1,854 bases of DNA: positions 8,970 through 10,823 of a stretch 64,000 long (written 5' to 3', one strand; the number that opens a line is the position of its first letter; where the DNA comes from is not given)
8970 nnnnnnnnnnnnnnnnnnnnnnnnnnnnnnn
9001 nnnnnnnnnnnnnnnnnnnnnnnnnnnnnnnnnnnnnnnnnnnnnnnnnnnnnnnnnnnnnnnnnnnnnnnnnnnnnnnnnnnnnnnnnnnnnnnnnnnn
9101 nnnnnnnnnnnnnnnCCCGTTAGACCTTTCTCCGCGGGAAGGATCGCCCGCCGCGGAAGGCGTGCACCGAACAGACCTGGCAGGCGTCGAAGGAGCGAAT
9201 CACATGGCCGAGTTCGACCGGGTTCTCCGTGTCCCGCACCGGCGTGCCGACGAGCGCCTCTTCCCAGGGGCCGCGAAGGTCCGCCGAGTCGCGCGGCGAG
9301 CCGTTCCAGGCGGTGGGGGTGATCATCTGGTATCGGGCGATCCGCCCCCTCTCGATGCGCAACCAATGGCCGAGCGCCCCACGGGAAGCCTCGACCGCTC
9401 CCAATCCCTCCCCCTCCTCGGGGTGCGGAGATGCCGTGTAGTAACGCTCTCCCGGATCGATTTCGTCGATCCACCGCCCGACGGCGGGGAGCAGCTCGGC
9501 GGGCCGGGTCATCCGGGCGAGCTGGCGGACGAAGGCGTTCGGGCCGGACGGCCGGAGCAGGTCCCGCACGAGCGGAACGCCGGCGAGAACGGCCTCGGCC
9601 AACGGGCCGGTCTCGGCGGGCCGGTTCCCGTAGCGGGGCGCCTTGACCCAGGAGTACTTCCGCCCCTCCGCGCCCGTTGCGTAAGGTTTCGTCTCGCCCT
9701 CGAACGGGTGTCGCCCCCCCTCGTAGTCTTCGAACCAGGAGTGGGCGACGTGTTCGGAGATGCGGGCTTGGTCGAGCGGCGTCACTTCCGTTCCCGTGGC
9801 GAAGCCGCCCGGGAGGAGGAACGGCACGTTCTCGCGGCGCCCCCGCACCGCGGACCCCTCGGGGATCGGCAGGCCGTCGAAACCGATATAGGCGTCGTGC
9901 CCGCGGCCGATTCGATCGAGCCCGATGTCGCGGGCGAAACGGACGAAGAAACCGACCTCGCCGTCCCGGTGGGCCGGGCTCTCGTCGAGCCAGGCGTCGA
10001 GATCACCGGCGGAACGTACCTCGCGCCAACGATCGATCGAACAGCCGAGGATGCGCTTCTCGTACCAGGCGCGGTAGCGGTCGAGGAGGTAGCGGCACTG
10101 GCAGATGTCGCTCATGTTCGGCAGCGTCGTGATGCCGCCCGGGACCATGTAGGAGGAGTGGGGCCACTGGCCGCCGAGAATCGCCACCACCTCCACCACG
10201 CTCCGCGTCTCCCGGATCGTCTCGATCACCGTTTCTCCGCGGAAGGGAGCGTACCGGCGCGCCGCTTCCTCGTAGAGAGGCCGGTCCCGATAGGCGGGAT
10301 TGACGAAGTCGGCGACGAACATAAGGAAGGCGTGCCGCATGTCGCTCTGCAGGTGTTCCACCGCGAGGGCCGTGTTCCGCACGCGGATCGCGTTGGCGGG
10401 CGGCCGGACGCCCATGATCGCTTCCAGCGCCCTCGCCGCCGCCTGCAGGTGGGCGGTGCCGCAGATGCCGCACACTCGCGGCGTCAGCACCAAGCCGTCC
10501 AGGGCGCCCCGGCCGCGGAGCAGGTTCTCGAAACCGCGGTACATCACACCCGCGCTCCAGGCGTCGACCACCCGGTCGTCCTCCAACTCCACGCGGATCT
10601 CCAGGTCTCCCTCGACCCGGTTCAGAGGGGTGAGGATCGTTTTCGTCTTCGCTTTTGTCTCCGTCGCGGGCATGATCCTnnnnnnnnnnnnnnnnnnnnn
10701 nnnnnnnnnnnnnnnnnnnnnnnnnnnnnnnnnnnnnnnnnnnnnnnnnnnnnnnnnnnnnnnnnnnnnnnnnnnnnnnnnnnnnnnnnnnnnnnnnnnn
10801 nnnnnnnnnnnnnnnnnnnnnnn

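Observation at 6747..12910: A [NiFe] hydrogenase sits inside a split two-component system (Cache-PAS sensor, HydS, HydL, protease, sensorless hybrid kinase): a candidate undescribed H2- or redox-sensing module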

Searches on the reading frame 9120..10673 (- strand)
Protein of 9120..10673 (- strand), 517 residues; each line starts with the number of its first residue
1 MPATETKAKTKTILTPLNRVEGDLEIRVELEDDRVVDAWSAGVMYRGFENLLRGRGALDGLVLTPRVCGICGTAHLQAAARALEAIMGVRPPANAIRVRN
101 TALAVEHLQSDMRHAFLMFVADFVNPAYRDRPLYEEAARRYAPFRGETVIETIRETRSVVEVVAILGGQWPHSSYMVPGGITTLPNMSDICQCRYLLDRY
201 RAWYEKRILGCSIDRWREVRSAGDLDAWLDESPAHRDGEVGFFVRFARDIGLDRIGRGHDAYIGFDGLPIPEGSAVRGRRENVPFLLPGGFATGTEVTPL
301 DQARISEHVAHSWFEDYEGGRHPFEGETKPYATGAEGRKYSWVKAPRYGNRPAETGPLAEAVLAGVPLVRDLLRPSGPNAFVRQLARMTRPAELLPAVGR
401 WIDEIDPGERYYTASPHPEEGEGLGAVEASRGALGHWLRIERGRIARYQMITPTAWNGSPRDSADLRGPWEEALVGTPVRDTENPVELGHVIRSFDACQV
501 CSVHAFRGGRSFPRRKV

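Call 4: search_protein_families(library=pfam, proteins=[window:9120-10673:-], max_evalue=0.01)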
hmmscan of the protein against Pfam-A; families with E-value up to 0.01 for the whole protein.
window:9120-10673:- (517 aa): 1 family
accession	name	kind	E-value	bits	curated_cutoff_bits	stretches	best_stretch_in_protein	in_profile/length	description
PF00374.24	NiFeSe_Hases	-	2e-76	258.4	25.8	3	256-504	238-508/508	Nickel-dependent hydrogenase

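Call 5: search_protein_families(library=ncbifam, proteins=[window:9120-10673:-], max_evalue=0.01)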
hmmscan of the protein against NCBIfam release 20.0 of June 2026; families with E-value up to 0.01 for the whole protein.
window:9120-10673:- (517 aa): 11 families
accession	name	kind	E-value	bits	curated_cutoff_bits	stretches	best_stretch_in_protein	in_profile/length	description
NF033181.1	NiFeSe_hydrog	equivalog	1.7e-106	357.1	600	3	253-506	249-497/507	nickel-dependent hydrogenase large subunit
NF045518.1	H2_NiFeSe_large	exception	4.6e-89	299.4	780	2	255-506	223-482/485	NiFeSe hydrogenase large subunit HysA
NF007778.0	PRK10467.1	equivalog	2.1e-61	207.9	969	3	417-505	465-553/567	hydrogenase 2 large subunit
NF007550.0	PRK10170.1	equivalog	4.1e-48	164.2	1101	3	414-506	492-584/597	Ni/Fe-hydrogenase large subunit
TIGR03295.1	frhA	equivalog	1.9e-29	102.8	392.5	2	14-183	7-164/412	coenzyme F420 hydrogenase subunit alpha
NF040828.1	sulfhyd_ShyA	equivalog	2.8e-23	82.5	700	2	412-507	321-414/415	NAD(P)-dependent hydrogenase/sulfhydrogenase 2 subunit alpha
NF041785.2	VhuA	equivalog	1.5e-16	60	800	1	11-183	3-174/418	F420-non-reducing hydrogenase Vhu subunit A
NF040832.1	sulfhyd_HydA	equivalog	1.3e-14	54.2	880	2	17-192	10-177/426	NADPH-dependent hydrogenase/sulfhydrogenase 1 subunit alpha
NF004739.1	PRK06075.1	equivalog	7.4e-06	25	360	1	21-108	13-101/384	NADH-quinone oxidoreductase subunit D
NF040602.1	F420_dehyd_FpoD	exception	0.00036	19.7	600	1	21-112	20-112/372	F420H2 dehydrogenase subunit FpoD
TIGR01962.1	NuoD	equivalog_domain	0.0025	16.7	459.35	0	22-107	16-102/386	NADH dehydrogenase (quinone) subunit D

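Call 8: find_homologous_proteins(query=window:9120-10673:-, max_evalue=1e-20)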
Query window:9120-10673:- (517 aa): 2771 proteins with E <= 1e-20 among 8000 candidates; the best 120 are listed.
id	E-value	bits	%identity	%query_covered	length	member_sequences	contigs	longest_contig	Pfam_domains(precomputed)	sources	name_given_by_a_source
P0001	0.0e+0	1200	100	100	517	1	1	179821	PF00374.25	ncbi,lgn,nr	ncbi:MAG: nickel-dependent hydrogenase large subunit [Candidatus Eisenbacteria bacterium]|nr:nickel-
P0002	4.8e-239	813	66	98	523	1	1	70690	PF00374.25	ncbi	ncbi:MAG: nickel-dependent hydrogenase large subunit [Planctomycetota bacterium]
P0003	7.4e-239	812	65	99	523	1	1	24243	PF00374.25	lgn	-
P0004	9.0e-239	812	65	98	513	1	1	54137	PF00374.25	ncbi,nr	ncbi:MAG: nickel-dependent hydrogenase large subunit [Proteobacteria bacterium]|nr:nickel-dependent 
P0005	1.6e-237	808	67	98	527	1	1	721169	PF00374.25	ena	-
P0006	1.9e-233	794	64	99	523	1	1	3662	PF00374.25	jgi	jgi:uptake hydrogenase large subunit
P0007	2.5e-233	794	64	98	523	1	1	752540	PF00374.25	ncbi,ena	-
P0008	2.7e-233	794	64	97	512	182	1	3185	PF00374.25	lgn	-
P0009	3.0e-233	793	64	98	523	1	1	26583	PF00374.25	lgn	-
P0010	6.3e-233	792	64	100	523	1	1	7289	PF00374.25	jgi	jgi:Ni,Fe-hydrogenase I large subunit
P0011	9.2e-233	792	65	100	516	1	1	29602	PF00374.25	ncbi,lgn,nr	ncbi:MAG: nickel-dependent hydrogenase large subunit [Planctomycetes bacterium]|nr:nickel-dependent 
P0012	1.5e-232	791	65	100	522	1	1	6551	PF00374.25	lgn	-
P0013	1.9e-230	784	64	99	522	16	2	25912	PF00374.25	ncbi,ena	-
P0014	1.0e-229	782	63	97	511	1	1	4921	PF00374.25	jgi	jgi:uptake hydrogenase large subunit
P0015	3.1e-229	780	62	97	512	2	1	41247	PF00374.25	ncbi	-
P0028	2.2e-225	768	63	98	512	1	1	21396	PF00374.25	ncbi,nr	ncbi:MAG: nickel-dependent hydrogenase large subunit [Chloroflexi bacterium]|nr:nickel-dependent hyd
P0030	3.5e-224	764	63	99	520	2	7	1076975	PF00374.25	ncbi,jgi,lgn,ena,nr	ncbi:MAG TPA: nickel-dependent hydrogenase large subunit [Phycisphaerae bacterium]|nr:nickel-depende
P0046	5.5e-221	753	59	97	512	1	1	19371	PF00374.25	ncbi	ncbi:MAG: nickel-dependent hydrogenase large subunit [Desulfobacterales bacterium]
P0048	1.0e-220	752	61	97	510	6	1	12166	PF00374.25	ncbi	-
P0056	2.1e-219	748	60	99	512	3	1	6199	PF00374.25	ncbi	-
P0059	5.5e-219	746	60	99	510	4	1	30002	PF00374.25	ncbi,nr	ncbi:MAG: nickel-dependent hydrogenase large subunit [Deltaproteobacteria bacterium]|nr:nickel-depen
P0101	1.0e-214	732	59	98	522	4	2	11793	PF00374.25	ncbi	-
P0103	1.5e-214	732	60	97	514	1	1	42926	PF00374.25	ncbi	ncbi:MAG: nickel-dependent hydrogenase large subunit [Elusimicrobiota bacterium]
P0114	9.6e-214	729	61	99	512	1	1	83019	PF00374.25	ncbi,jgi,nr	ncbi:MAG: nickel-dependent hydrogenase large subunit [Kiritimatiellaeota bacterium]|nr:nickel-depend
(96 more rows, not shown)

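Call 13: find_related_loci(query=window:9120-10673:-, collection=genome_contigs, flank=8000)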
Query window:9120-10673:- (517 aa) in genome_contigs; peptide patterns used: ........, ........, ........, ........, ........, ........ (x = any residue, [..] = any of these).
41 stretches matched a pattern; 11 encode a relative of the query (tblastn E <= 1e-3); 11 distinct loci.
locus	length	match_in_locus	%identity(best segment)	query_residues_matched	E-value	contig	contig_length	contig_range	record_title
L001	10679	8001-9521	66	11-517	0e+0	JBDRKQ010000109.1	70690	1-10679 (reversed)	MAG: Planctomycetota bacterium isolate MEGAHIT-group-1.728 k141_12603902, whole genome shotgun sequence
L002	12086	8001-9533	63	7-517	0e+0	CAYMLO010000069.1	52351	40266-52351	MAG TPA_asm: uncultured Planctomycetales bacterium isolate binchicken_co334_152 genome assembly, contig: NODE_907_length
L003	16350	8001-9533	62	5-516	0e+0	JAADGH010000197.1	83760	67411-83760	MAG: Planctomycetota bacterium isolate M_MetaBat.109 contig-127_119, whole genome shotgun sequence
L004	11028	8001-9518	61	8-511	0e+0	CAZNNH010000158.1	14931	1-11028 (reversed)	MAG TPA_asm: uncultured Acidobacteriota bacterium isolate binchicken_co129_729 genome assembly, contig: NODE_12041_lengt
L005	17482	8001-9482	60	11-504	0e+0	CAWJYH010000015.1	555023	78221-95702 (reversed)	MAG: uncultured delta proteobacterium isolate MFD03899.bin.2.95 genome assembly, contig: contig_3688, whole genome shotg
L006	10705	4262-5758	57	11-510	0e+0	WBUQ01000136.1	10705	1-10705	MAG: Desulfobulbaceae bacterium isolate SB20 contig_2392, whole genome shotgun sequence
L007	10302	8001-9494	57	9-507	0e+0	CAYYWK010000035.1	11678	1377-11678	MAG TPA_asm: uncultured Desulfobulbus sp. isolate SRP242652_co2_55 genome assembly, contig: NODE_6009_length_11678_cov_4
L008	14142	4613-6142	53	2-515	0e+0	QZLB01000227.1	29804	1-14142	MAG: Desulfobulbaceae bacterium isolate Madre3 k127_217752, whole genome shotgun sequence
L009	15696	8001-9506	55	5-506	0e+0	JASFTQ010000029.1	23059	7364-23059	MAG: Desulfobacterales bacterium isolate D1103U20metaG_sub_Bin_132 D1103U20metaG_FD_scaffold_431_c1, whole genome shotgu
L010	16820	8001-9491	58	10-507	0e+0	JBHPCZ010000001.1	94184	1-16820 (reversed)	Thermodesulfobacteriota bacterium isolate SAG AM-311-M20 NODE_1_length_94184_cov_32.462535, whole genome shotgun sequenc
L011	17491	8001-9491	59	8-505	0e+0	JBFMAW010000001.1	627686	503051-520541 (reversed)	MAG: Thermodesulfobacteriota bacterium isolate MAG148 MAG148_1, whole genome shotgun sequence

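Call 20: search_solved_structures(query=window:9120-10673:-, max_evalue=1e-10)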
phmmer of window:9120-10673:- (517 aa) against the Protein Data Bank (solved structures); distinct sequences matched with E-value up to 1e-10: 68 (the best 60 are shown).
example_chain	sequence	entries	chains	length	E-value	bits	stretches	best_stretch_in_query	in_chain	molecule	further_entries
7uus_A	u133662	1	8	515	4.8e-131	441.3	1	13-504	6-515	Hydrogenase-2, large subunit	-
7utd_A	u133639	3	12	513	5.8e-131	441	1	14-504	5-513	Hydrogenase-2, large subunit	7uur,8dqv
4kl8_L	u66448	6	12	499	8.5e-69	235.8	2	285-504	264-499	Nickel-dependent hydrogenase large subunit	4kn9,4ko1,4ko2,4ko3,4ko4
1cc1_L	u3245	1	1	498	1.9e-68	234.7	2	285-504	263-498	HYDROGENASE (LARGE SUBUNIT)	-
5jsu_B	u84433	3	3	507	1.6e-67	231.6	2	285-507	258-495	Periplasmic [NiFeSe] hydrogenase, large subunit, selenocysteine-containing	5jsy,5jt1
1h2a_L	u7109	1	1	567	5.3e-67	229.9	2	295-509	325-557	HYDROGENASE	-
5xle_L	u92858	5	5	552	3.6e-66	227.2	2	295-504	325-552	Periplasmic [NiFe] hydrogenase large subunit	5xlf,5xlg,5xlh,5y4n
5jsh_B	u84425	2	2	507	5.2e-66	226.6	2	285-507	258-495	Periplasmic [NiFeSe] hydrogenase, large subunit, selenocysteine-containing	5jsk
4u9h_L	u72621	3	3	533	5.3e-66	226.6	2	295-504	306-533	Periplasmic [NiFe] hydrogenase large subunit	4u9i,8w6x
1ubh_L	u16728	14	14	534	5.6e-66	226.5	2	295-504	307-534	Periplasmic [NiFe] hydrogenase large subunit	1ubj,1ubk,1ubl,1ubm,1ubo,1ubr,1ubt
1h2r_L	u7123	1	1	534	1.1e-65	225.6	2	295-504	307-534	PROTEIN (PERIPLASMIC [NIFE] HYDROGENASE LARGE SUBUNIT)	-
6rtp_B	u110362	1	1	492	1.3e-65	225.3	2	285-504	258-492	Periplasmic [NiFeSe] hydrogenase, large subunit, selenocysteine-containing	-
6ru9_B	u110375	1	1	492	1.4e-65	225.2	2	285-504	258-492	Periplasmic [NiFeSe] hydrogenase, large subunit, selenocysteine-containing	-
6z8o_B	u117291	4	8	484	1.7e-65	225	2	285-504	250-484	Periplasmic [NiFeSe] hydrogenase, large subunit, selenocysteine-containing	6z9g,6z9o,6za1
6ruc_B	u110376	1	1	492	2.5e-65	224.4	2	285-504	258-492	Periplasmic [NiFeSe] hydrogenase, large subunit, selenocysteine-containing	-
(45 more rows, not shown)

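Call 22: search_dna_similar(query=window:9120-10673:-, collection=plasmids, mode=protein, max_rows=30, max_evalue=1e-20)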
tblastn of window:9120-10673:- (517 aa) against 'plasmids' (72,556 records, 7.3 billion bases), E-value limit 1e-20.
Records with a match: 59; places in all: 76; records where one place covers at least 80% of the query: 44.
Best place of each record, by identity: <60% 59.
By first word of the organism name: Bradyrhizobium 8; Alteromonas 7; Azospirillum 5; Cupriavidus 4; Sinorhizobium 4; Rhizobium 3; Clostridium 3; Variovorax 2; Afipia 2; Natrarchaeobaculum 2; and 19 more.
By predicted mobility (MOB-suite, as given by PLSDB): non-mobilizable 31; conjugative 16; mobilizable 12.
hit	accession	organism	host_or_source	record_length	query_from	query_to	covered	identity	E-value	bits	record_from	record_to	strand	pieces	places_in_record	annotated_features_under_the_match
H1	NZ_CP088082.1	Ideonella dechloratans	Cell culture,Activated sludge, ...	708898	17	504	94%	47.2%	3e-125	410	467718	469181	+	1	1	nickel-dependent hydrogenase large subunit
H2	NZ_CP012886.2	Mycobacterium intracellulare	sputum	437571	1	508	98%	44.2%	9e-127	415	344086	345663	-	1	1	nickel-dependent hydrogenase large subunit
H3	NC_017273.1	Thermus thermophilus SG0.5JP17-16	-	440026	7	506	97%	42.4%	1e-119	394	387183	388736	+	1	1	nickel-dependent hydrogenase large subunit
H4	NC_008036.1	Sphingopyxis alaskensis RB2256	-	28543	6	505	97%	41.2%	1e-113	377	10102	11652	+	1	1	nickel-dependent hydrogenase large subunit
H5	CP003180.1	Sulfobacillus acidophilus DSM 10332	coal spoil heap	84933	9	506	96%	41.0%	3e-116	385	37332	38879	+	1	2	Cytochrome-c3 hydrogenase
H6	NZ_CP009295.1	Novosphingobium pentaromativorans US6-1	mud sediment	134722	6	505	97%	40.3%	1e-108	362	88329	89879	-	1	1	nickel-dependent hydrogenase large subunit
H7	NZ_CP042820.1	Octadecabacter sp. SW4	single isolate,polar sea water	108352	14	505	95%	40.7%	2e-112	373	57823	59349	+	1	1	nickel-dependent hydrogenase large subunit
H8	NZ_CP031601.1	Roseovarius indicus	pure culture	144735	14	505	95%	40.7%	2e-112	373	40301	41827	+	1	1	nickel-dependent hydrogenase large subunit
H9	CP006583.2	Mesorhizobium huakuii 7653R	Rice field soil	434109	4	505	97%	39.7%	2e-107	359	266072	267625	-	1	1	cytochrome-c3 hydrogenase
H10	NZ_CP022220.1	Bradyrhizobium guangxiense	peanut,cell culture,roots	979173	14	505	95%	40.4%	2e-109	364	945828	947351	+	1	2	nickel-dependent hydrogenase large subunit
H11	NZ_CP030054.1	Bradyrhizobium guangzhouense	Arachis hypogaea,Microbe,nodule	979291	14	505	95%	40.4%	2e-109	364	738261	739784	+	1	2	nickel-dependent hydrogenase large subunit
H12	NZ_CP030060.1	Bradyrhizobium sp. CCBAU 53351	Arachis hypogaea,Microbe,nodule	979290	14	505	95%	40.4%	2e-109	364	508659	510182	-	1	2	nickel-dependent hydrogenase large subunit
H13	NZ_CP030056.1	Bradyrhizobium sp. CCBAU 53340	Arachis hypogaea,Microbe,nodule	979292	14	505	95%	40.4%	2e-109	364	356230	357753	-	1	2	nickel-dependent hydrogenase large subunit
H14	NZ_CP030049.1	Bradyrhizobium sp. CCBAU 53338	Arachis hypogaea,Microbe,nodule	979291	14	505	95%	40.4%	2e-109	364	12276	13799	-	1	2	nickel-dependent hydrogenase large subunit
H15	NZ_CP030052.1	Bradyrhizobium guangdongense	peanut,cell culture,roots of peanut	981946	14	505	95%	40.4%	2e-109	364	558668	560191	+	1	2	nickel-dependent hydrogenase large subunit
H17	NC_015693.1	Runella slithyformis DSM 19594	fresh water lake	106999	4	517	99%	37.6%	2e-111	370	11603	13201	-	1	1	nickel-dependent hydrogenase large subunit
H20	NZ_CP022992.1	Paraburkholderia aromaticivorans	-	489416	2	504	97%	37.4%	2e-91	312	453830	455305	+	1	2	nickel-dependent hydrogenase large subunit | HupU protein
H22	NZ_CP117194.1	Acidovorax temperans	cell culture,Acidovorax temperans ...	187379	3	504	97%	37.0%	7e-100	337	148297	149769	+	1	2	nickel-dependent hydrogenase large subunit | HupU protein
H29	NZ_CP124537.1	Fuscovulum ytuae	pure culture,sediment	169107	10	504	96%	36.7%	3e-86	298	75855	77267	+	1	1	nickel-dependent hydrogenase large subunit | HupU protein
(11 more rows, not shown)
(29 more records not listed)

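Call 23: get_annotated_region(hit=H1, flank=8000)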
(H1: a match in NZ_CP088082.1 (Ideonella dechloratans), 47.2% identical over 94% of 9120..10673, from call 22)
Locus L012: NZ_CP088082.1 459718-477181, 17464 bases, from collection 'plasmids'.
description: Ideonella dechloratans strain CCUG 30977 plasmid unnamed1, complete sequence
organism: Ideonella dechloratans (NCBI taxid 36863)
taxonomy: Bacteria; Pseudomonadota; Betaproteobacteria; Burkholderiales; Sphaerotilaceae; Ideonella; Ideonella dechloratans
host: -; source: Cell culture,Activated sludge, wastewater treatment plant; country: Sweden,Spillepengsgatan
typing (MOB-suite, as given by PLSDB): non-mobilizable
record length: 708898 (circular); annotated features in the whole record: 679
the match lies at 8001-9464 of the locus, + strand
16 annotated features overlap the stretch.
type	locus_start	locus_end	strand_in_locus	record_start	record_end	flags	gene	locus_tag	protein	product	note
CDS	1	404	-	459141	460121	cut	-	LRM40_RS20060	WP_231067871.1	LysR family transcriptional regulator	-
CDS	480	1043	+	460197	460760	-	-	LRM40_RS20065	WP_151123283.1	ester cyclase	-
CDS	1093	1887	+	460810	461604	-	-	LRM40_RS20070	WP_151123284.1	SDR family NAD(P)-dependent oxidoreductase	-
CDS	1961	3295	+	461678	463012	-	-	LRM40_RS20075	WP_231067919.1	MFS transporter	GO:0055085 - transmembrane transport [Evidence IEA]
CDS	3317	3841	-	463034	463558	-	-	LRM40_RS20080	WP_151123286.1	YciI family protein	-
CDS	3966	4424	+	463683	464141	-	-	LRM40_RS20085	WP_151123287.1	MarR family winged helix-turn-helix transcriptional regulator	GO:0006355 - regulation of DNA-templated transcription [Evidence IEA]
CDS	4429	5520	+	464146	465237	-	-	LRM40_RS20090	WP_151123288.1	AbrB family transcriptional regulator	-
CDS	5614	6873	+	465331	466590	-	-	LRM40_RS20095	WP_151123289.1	outer membrane protein transport protein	-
CDS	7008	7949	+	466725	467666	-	-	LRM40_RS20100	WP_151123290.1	NADH:ubiquinone oxidoreductase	-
CDS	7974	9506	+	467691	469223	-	-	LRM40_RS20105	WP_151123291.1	nickel-dependent hydrogenase large subunit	-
CDS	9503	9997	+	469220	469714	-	-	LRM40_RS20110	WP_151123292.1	hydrogenase maturation protease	-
CDS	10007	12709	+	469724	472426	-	-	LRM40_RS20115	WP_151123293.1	bifunctional diguanylate cyclase/phosphodiesterase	-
CDS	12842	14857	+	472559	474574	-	-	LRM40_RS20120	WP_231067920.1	c-type cytochrome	-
CDS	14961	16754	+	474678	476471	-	-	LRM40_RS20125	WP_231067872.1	PhnD/SsuA/transferrin family substrate-binding protein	-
CDS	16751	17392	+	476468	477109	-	-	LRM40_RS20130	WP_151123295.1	response regulator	GO:0000160 - phosphorelay signal transduction system [Evidence IEA]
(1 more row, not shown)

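Call 24: get_annotated_region(hit=H22, flank=6000)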
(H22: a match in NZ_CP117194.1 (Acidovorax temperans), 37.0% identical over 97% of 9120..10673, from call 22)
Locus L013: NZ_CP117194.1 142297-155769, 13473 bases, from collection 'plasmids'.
description: Acidovorax temperans strain LMJ plasmid pEP1, complete sequence
organism: Acidovorax temperans (NCBI taxid 80878)
taxonomy: Bacteria; Pseudomonadota; Betaproteobacteria; Burkholderiales; Comamonadaceae; Acidovorax; Acidovorax temperans
host: -; source: cell culture,Acidovorax temperans strain LMJ was isolated from a contaminated Tris Acetate Phosphate (TAP) ...; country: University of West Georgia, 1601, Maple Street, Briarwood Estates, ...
typing (MOB-suite, as given by PLSDB): non-mobilizable
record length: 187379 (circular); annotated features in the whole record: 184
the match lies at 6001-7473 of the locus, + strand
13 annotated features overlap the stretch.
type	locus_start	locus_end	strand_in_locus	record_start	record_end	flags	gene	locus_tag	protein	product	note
CDS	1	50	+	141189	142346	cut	hypD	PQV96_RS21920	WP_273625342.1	hydrogenase formation protein HypD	GO:0036211 - protein modification process [Evidence IEA]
CDS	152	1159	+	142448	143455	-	hypE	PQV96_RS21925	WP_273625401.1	hydrogenase expression/formation protein HypE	-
CDS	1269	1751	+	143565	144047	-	-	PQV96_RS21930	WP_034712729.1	hypothetical protein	-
CDS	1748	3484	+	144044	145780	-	-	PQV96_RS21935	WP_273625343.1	enoyl-CoA hydratase-related protein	-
CDS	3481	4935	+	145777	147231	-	-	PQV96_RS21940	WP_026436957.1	sigma-54 dependent transcriptional regulator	GO:0006355 - regulation of DNA-templated transcription [Evidence IEA]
CDS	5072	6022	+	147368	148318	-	-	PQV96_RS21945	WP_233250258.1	HupU protein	-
CDS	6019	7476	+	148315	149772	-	-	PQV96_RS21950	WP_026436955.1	nickel-dependent hydrogenase large subunit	-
CDS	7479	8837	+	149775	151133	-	-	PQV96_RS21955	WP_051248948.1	ATP-binding protein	-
CDS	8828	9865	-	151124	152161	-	fba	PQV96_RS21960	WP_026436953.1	class II fructose-bisphosphate aldolase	GO:0006096 - glycolytic process [Evidence IEA]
CDS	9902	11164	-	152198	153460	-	-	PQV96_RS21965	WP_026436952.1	phosphoglycerate kinase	GO:0006096 - glycolytic process [Evidence IEA]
CDS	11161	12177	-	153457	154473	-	gap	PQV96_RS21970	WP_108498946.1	type I glyceraldehyde-3-phosphate dehydrogenase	GO:0006094 - gluconeogenesis [Evidence IEA]; GO:0019682 - glyceraldehyde-3-phosphate metabolic process [Evidence IEA]; ...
CDS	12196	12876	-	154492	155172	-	-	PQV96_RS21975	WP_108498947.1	HAD-IA family hydrolase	GO:0008152 - metabolic process [Evidence IEA]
CDS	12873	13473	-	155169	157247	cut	tkt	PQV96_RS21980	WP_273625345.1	transketolase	GO:0006098 - pentose-phosphate shunt [Evidence IEA]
